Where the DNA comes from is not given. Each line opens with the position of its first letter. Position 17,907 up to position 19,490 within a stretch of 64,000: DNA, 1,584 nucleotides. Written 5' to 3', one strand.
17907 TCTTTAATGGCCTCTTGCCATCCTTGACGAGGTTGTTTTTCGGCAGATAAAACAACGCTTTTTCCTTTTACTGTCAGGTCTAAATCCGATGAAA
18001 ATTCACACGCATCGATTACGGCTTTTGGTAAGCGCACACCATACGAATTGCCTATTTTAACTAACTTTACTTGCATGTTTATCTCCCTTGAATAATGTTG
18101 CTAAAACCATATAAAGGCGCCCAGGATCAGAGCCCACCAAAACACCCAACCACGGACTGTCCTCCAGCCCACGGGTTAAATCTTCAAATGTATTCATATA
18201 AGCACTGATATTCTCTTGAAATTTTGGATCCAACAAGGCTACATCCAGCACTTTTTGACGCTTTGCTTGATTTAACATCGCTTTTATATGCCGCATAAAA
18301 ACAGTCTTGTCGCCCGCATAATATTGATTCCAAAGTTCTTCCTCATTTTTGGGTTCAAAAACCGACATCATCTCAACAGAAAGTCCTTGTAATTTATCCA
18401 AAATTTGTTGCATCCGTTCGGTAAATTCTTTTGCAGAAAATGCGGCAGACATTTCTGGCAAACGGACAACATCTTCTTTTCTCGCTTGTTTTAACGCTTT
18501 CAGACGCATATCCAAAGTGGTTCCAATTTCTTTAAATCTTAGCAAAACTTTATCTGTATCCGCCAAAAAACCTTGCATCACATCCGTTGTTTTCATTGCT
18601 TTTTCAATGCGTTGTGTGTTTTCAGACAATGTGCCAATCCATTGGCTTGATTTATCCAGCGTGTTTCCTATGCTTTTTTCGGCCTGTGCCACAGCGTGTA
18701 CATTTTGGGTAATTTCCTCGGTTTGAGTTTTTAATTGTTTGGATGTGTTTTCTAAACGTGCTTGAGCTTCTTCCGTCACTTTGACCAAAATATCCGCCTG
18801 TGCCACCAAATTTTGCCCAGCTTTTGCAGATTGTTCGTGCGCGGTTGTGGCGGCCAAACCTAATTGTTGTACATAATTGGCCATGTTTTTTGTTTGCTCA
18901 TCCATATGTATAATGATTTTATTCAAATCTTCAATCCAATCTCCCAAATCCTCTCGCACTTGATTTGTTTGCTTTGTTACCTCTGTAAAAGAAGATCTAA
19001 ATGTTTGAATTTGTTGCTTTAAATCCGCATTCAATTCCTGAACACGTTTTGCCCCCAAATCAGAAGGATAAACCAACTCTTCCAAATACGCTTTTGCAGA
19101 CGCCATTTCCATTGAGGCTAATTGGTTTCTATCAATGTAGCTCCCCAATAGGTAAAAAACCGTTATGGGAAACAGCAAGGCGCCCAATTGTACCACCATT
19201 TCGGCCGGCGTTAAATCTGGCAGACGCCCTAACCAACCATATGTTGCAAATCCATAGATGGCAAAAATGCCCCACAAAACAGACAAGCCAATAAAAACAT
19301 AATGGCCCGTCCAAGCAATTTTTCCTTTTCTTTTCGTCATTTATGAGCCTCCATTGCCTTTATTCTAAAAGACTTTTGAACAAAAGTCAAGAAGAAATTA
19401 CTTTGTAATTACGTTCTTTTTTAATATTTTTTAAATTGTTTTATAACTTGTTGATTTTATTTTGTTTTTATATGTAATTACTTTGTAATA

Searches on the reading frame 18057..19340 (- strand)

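Call 21: search_protein_families(library=pfam, proteins=[window:18057-19340:-], max_evalue=0.1)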
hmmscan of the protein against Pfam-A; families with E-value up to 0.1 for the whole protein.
window:18057-19340:- (427 aa): 11 families
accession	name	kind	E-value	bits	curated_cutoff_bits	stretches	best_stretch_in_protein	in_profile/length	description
PF18934.5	DUF5682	-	0.001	18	26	1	155-311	533-687/727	Family of unknown function (DUF5682)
PF11887.13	Mce4_CUP1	-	0.0012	18.9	32.6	0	190-253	67-130/222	Cholesterol uptake porter CUP1 of Mce4, putative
PF04108.17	ATG17_like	-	0.0029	17.6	43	1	98-246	112-264/355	Autophagy protein ATG17-like domain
PF10224.14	DUF2205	-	0.017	15.7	26.7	0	99-131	13-45/75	Short coiled-coil protein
PF18822.6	CdvA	-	0.027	14.9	30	0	86-146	6-66/123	CdvA-like coiled-coil domain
PF06103.16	DUF948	-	0.036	14.7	37.2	0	98-154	29-85/89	Bacterial protein of unknown function (DUF948)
PF13643.11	DUF4145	-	0.037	14.5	23.1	0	101-164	5-68/88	Domain of unknown function (DUF4145)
PF10157.14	BORCS6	-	0.053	14.1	35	0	188-266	19-97/101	BLOC-1-related complex sub-unit 6 C-terminal helix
PF22736.1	NNH5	-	0.062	13.7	27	0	89-127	96-133/134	NACHT N-terminal Helical domain 5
PF13851.11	GAS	-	0.074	12.9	32.3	0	193-289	28-124/200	Growth-arrest specific micro-tubule binding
PF10498.14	IFT57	-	0.095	12.1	40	0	189-252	231-294/360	Intra-flagellar transport protein 57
